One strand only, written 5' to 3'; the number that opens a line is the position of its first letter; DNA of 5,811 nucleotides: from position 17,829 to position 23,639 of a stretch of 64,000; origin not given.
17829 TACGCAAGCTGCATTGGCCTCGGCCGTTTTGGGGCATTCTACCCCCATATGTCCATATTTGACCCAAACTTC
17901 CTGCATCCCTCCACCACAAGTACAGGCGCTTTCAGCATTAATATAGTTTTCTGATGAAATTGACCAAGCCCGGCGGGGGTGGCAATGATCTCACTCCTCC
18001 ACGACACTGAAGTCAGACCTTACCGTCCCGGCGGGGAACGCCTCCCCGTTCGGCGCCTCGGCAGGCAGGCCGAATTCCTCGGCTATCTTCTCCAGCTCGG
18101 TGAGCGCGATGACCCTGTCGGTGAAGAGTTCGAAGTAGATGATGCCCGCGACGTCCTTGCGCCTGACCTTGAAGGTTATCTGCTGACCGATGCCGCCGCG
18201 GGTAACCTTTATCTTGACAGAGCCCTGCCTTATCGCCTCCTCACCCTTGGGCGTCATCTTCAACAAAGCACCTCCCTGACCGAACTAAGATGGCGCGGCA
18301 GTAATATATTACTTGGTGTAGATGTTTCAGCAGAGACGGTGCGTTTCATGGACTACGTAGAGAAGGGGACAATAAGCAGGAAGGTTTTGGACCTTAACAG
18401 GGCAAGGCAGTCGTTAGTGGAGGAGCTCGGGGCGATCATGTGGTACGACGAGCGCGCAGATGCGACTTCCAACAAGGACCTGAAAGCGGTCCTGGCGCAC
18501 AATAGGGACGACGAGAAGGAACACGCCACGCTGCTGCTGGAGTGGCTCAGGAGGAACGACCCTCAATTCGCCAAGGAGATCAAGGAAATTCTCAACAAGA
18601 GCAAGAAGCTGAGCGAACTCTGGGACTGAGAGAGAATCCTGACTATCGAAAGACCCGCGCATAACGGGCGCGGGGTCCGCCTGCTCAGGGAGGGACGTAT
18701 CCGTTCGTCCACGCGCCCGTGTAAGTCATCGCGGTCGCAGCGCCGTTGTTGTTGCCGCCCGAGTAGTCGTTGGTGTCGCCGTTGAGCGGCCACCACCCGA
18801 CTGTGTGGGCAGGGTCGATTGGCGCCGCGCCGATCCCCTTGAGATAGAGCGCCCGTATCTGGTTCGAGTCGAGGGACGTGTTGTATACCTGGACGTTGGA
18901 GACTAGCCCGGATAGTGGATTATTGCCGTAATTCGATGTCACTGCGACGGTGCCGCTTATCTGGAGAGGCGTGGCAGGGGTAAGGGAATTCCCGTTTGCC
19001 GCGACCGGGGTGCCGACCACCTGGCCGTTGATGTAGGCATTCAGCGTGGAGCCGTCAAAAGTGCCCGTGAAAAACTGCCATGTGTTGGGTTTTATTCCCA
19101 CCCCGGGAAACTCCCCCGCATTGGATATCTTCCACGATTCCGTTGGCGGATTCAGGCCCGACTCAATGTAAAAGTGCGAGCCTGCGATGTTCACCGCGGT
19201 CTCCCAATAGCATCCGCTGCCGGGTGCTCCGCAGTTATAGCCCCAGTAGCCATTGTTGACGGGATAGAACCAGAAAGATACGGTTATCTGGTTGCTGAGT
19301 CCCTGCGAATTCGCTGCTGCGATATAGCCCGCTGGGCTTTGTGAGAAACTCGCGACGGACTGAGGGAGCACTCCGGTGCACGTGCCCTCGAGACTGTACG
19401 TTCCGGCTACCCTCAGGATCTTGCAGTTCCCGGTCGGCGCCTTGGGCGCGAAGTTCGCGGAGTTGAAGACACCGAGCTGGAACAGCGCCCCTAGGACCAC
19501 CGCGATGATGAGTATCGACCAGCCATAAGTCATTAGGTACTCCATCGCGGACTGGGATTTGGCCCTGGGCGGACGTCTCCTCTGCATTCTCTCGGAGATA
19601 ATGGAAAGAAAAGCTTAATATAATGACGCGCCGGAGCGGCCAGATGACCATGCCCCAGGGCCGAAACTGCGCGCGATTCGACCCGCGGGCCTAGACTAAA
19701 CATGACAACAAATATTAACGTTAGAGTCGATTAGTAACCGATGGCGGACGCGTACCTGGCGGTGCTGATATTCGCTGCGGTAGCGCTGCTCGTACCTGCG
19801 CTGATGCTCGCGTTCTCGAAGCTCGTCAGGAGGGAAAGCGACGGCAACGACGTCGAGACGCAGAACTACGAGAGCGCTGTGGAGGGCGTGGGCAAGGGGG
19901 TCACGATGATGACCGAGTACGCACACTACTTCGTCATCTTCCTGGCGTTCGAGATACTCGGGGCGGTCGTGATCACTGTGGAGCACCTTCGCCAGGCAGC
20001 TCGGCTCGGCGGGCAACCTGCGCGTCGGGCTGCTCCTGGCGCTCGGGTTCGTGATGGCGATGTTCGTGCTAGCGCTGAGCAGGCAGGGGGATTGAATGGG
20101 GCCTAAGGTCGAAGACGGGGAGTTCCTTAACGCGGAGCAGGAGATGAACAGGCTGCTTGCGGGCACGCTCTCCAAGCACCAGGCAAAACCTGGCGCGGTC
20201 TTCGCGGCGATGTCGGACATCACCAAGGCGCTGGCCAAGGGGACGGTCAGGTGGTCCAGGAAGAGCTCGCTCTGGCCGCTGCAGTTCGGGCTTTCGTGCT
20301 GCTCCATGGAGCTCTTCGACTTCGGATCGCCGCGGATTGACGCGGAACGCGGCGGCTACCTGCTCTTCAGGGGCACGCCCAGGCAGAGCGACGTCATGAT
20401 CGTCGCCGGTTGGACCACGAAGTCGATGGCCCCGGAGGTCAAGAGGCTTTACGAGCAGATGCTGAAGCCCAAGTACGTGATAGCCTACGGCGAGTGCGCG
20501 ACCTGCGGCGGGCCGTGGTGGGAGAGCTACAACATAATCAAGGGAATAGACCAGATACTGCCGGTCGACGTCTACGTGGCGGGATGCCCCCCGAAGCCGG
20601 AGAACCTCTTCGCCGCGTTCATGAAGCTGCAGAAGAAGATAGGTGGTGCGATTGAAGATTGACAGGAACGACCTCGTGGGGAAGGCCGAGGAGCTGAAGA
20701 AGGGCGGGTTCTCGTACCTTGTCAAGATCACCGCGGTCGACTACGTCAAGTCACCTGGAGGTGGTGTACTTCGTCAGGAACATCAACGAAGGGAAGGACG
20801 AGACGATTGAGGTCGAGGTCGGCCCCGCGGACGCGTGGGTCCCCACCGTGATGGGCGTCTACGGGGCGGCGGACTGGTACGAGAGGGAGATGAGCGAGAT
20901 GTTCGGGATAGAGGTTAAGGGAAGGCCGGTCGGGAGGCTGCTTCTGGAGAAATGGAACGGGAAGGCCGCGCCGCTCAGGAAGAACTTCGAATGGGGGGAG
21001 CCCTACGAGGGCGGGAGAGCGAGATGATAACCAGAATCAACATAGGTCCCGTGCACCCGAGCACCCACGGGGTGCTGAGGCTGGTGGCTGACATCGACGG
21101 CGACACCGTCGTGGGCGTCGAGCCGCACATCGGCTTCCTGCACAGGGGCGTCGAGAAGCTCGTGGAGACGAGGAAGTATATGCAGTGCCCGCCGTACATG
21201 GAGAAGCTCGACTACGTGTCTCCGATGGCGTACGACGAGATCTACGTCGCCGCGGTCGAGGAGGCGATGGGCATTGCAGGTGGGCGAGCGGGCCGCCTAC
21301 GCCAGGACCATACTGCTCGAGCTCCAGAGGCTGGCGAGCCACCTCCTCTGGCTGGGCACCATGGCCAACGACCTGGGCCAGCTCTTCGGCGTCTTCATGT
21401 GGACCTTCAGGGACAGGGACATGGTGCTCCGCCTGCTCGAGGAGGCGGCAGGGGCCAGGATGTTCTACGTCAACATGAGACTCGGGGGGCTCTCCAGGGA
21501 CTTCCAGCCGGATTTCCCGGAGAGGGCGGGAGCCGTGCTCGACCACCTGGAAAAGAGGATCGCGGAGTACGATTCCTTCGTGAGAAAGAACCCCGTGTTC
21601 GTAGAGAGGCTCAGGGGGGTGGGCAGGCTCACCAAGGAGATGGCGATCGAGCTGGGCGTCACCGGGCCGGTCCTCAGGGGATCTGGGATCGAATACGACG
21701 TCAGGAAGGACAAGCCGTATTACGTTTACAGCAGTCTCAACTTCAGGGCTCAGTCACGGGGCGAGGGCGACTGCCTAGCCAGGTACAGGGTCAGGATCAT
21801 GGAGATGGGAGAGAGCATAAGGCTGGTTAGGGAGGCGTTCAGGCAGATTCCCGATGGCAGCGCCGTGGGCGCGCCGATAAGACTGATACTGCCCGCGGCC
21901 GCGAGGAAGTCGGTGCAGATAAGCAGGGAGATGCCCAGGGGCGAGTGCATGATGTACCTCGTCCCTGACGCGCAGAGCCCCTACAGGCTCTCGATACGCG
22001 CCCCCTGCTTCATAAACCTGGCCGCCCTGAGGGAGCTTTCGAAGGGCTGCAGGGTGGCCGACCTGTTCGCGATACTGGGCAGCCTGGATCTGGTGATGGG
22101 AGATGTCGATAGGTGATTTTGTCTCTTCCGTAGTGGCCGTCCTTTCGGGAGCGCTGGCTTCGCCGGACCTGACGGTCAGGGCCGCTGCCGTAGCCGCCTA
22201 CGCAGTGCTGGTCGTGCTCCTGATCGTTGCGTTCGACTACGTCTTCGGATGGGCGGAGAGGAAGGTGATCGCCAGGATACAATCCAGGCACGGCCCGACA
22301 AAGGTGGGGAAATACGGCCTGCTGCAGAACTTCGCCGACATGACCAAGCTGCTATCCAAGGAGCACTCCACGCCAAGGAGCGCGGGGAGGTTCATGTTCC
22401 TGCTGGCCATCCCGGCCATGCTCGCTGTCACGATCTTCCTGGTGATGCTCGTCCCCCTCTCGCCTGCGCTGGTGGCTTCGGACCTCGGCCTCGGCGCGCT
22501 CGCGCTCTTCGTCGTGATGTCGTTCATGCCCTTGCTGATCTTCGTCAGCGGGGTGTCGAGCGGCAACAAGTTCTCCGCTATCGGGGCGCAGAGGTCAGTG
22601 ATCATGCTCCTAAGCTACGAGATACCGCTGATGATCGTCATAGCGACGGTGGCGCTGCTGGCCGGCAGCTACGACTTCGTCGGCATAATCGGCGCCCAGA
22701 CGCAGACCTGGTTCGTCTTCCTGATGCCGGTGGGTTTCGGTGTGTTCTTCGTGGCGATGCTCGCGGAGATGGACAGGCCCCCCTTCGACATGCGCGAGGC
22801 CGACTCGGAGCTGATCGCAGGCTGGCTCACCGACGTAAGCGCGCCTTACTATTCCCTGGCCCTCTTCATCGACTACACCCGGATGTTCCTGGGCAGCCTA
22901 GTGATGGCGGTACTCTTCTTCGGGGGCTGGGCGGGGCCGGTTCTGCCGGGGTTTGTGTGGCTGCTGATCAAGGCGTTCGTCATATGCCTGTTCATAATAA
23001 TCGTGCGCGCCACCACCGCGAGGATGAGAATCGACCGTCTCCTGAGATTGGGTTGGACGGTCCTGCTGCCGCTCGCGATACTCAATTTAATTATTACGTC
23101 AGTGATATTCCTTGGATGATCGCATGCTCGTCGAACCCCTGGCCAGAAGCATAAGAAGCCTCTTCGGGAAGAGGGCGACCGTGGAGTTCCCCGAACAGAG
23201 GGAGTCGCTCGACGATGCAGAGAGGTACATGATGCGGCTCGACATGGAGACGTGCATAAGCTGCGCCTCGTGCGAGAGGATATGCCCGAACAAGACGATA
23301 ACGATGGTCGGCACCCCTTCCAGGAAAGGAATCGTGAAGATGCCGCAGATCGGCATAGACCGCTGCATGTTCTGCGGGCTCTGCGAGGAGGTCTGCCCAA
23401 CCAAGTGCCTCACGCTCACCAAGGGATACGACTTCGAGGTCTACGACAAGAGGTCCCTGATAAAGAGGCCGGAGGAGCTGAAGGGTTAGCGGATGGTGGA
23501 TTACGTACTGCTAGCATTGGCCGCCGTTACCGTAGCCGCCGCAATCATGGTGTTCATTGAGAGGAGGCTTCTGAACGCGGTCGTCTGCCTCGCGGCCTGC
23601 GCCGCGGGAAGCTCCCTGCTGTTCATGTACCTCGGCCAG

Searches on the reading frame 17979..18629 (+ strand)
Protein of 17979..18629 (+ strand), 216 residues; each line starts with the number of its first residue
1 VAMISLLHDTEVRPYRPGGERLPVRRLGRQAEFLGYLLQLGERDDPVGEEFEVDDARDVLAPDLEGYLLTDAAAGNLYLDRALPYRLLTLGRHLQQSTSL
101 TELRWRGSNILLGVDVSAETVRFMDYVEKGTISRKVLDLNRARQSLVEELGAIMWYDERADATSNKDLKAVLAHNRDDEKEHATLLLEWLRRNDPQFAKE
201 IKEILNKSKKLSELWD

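Call 33: search_protein_families(library=pfam, proteins=[window:17979-18629:+], max_evalue=0.001)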
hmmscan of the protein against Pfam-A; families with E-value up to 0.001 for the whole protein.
window:17979-18629:+ (216 aa): 1 family
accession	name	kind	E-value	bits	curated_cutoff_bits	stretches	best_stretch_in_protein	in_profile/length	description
PF22277.2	EncFtn-like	-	2.6e-30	104.5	27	1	130-207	7-84/85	EncFtn-like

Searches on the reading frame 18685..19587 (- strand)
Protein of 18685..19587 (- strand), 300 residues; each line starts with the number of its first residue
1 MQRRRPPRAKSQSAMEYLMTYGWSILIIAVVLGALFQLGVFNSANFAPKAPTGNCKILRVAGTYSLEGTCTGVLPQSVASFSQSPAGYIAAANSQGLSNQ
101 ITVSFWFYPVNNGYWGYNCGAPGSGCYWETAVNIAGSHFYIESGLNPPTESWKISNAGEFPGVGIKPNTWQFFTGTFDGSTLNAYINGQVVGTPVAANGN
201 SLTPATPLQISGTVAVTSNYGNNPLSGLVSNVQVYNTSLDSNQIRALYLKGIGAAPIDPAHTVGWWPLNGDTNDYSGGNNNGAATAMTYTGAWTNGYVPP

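Call 8: search_protein_families(library=pfam, proteins=[window:18685-19587:-], max_evalue=0.1)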
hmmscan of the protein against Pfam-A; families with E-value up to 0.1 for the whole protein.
window:18685-19587:- (300 aa): 1 family
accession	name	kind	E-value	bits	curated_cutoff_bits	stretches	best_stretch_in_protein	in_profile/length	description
PF13385.13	Laminin_G_3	-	6.4e-17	62.5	27.6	1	87-244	5-150/151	Concanavalin A-like lectin/glucanases superfamily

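Call 13: find_encoding_contigs(protein=window:18685-19587:-, flank=10000, max_places=10)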
Protein window:18685-19587:- (300 aa): no gene with exactly this product is on record in the collection.

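Call 34: search_protein_families(library=ncbifam, proteins=[window:18685-19587:-], max_evalue=1)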
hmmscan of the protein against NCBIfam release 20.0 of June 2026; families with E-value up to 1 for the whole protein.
window:18685-19587:- (300 aa): 1 family
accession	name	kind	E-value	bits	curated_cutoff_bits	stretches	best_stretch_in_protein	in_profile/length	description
NF052521.1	TafC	equivalog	4e-05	22.9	410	1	159-250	273-362/373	TafC family fimbrial protein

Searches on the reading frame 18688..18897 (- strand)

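Call 35: search_protein_families(library=pfam, proteins=[window:18688-18897:-], max_evalue=10)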
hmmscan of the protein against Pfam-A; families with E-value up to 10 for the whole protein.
seq(70 aa): 1 family
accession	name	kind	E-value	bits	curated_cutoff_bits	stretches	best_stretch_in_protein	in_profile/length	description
PF12951.13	PATR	-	4.5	7.9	27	1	38-48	11-20/30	Passenger-associated-transport-repeat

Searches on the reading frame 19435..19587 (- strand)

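Call 35: search_protein_families(library=pfam, proteins=[window:19435-19587:-], max_evalue=10)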
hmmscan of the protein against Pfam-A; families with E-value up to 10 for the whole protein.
seq(51 aa): 1 family
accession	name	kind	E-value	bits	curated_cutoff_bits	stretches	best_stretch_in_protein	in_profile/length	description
PF01578.25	Cytochrom_C_asm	-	0.031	14.3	29.9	1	5-41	112-148/212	Cytochrome C assembly protein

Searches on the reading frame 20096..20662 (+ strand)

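Call 11: search_protein_families(library=pfam, proteins=[window:20096-20662:+], max_evalue=0.001)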
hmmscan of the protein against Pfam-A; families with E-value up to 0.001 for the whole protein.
window:20096-20662:+ (188 aa): 1 family
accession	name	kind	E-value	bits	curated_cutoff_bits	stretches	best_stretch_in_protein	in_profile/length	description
PF01058.29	Oxidored_q6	-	2.3e-26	92.5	27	1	68-178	3-128/128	NADH ubiquinone oxidoreductase, 20 Kd subunit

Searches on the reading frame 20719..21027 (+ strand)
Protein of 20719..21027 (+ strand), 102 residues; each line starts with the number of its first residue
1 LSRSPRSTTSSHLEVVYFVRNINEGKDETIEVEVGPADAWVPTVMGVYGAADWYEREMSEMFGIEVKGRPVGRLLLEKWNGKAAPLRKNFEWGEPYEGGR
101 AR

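Call 11: search_protein_families(library=pfam, proteins=[window:20719-21027:+], max_evalue=0.001)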
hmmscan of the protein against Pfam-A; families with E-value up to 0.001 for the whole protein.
window:20719-21027:+ (102 aa): 1 family
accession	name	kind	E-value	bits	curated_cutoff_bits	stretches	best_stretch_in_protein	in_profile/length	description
PF00329.25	Complex1_30kDa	-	3.2e-18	66.9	22.5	1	10-94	37-122/124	Respiratory-chain NADH dehydrogenase, 30 Kd subunit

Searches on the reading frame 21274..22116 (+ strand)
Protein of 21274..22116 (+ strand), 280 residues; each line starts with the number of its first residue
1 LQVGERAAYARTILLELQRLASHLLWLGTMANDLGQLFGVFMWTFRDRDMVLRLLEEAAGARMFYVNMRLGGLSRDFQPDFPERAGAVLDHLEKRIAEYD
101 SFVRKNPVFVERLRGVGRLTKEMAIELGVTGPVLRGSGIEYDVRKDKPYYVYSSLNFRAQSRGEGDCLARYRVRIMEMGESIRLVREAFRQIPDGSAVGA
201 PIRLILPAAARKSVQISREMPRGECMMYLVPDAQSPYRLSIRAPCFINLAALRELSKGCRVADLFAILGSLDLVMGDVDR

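Call 11: search_protein_families(library=pfam, proteins=[window:21274-22116:+], max_evalue=0.001)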
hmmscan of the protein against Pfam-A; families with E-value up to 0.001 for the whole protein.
window:21274-22116:+ (280 aa): 1 family
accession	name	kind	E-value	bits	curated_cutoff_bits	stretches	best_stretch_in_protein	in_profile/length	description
PF00346.24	Complex1_49kDa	-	6.6e-77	258.7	24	2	33-207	1-174/271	Respiratory-chain NADH dehydrogenase, 49 Kd subunit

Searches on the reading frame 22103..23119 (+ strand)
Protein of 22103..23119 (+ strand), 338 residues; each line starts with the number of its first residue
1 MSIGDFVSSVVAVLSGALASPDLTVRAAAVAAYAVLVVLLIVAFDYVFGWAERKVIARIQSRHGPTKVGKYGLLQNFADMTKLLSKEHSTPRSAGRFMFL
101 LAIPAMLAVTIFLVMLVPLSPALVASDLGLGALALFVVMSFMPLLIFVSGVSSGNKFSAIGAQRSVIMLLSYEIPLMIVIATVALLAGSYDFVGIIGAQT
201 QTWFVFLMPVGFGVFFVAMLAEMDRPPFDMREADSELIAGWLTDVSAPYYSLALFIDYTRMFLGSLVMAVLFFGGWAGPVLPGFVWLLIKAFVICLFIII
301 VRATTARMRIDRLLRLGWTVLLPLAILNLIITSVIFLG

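Call 11: search_protein_families(library=pfam, proteins=[window:22103-23119:+], max_evalue=0.001)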
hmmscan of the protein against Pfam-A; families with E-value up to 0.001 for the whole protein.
window:22103-23119:+ (338 aa): 1 family
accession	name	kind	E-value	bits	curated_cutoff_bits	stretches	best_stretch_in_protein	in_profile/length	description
PF00146.26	NADHdh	-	1.2e-90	304.3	27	1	35-332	5-297/298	NADH dehydrogenase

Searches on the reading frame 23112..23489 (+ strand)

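Call 11: search_protein_families(library=pfam, proteins=[window:23112-23489:+], max_evalue=0.001)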
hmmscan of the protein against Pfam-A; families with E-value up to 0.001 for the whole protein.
window:23112-23489:+ (125 aa): 12 families
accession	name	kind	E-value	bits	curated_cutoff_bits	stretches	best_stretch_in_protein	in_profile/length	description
PF00037.32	Fer4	-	8.7e-12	44.8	21.1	2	83-101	6-24/24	4Fe-4S binding domain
PF12838.12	Fer4_7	-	1.2e-10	42.1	27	1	47-99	1-52/52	4Fe-4S dicluster domain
PF13237.11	Fer4_10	-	1.4e-08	34.9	25.5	1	40-96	1-53/53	4Fe-4S dicluster domain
PF13187.11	Fer4_9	-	1.6e-08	34.9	27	1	48-99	2-51/52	4Fe-4S dicluster domain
PF14697.11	Fer4_21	-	1.1e-07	32.4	35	1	43-102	3-59/59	4Fe-4S dicluster domain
PF12797.12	Fer4_2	-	2.6e-07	30.6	24.5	1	40-59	2-21/22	4Fe-4S binding domain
PF13534.11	Fer4_17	-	2.7e-07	31.5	22.2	0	36-61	34-59/61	4Fe-4S dicluster domain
PF13484.11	Fer4_16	-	7.9e-07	30.2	30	0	84-105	1-21/66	4Fe-4S double cluster binding domain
PF13183.11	Fer4_8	-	2.5e-06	28.4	27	1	45-98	2-67/68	4Fe-4S dicluster domain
PF17179.9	Fer4_22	-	0.00014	23.1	27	0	35-61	68-94/95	4Fe-4S dicluster domain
PF12800.12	Fer4_4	-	0.00016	22.2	24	0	46-60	2-16/17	4Fe-4S binding domain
PF12837.12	Fer4_6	-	0.00025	21.3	25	0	44-60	5-21/24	4Fe-4S binding domain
